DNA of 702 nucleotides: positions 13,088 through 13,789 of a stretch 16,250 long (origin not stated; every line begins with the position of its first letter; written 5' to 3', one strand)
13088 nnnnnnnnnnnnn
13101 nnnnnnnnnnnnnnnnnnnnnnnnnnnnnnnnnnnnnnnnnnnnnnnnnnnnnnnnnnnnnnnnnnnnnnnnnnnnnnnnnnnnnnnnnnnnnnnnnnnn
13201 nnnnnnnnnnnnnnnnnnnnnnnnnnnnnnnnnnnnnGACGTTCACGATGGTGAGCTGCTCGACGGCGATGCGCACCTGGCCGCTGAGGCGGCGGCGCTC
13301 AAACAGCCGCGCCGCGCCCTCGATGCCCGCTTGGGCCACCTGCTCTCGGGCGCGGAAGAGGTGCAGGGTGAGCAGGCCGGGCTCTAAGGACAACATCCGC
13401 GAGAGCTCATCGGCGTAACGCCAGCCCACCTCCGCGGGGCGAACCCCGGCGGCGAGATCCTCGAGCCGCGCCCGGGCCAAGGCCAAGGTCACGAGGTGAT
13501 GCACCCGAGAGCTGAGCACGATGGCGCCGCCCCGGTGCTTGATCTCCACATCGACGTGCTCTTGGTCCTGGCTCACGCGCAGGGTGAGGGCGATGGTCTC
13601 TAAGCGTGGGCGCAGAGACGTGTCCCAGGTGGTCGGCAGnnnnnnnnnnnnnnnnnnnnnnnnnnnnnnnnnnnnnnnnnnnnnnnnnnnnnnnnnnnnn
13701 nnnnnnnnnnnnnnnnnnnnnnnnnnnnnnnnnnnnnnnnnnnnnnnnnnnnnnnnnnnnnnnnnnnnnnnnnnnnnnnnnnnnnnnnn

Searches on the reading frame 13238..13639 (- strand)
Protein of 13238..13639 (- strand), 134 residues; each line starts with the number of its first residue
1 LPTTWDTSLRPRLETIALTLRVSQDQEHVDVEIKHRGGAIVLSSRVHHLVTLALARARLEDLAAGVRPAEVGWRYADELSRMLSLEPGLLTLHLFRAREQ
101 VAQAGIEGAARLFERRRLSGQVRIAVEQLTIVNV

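Call 81: search_solved_structures(query=A5, max_evalue=10, show_alignments=2)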
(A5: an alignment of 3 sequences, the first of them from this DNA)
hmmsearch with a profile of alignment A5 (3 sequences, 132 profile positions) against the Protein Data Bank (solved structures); distinct sequences matched with E-value up to 10: 3.
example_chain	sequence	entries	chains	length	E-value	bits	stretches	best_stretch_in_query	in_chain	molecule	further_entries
7aoi_BH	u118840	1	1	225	0.15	15.3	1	64-115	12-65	mL74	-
6hiv_BH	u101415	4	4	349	0.3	14.4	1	64-115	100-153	mL74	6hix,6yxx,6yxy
28ye_O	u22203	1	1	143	0.42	13.9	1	77-129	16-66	Large ribosomal subunit protein uL22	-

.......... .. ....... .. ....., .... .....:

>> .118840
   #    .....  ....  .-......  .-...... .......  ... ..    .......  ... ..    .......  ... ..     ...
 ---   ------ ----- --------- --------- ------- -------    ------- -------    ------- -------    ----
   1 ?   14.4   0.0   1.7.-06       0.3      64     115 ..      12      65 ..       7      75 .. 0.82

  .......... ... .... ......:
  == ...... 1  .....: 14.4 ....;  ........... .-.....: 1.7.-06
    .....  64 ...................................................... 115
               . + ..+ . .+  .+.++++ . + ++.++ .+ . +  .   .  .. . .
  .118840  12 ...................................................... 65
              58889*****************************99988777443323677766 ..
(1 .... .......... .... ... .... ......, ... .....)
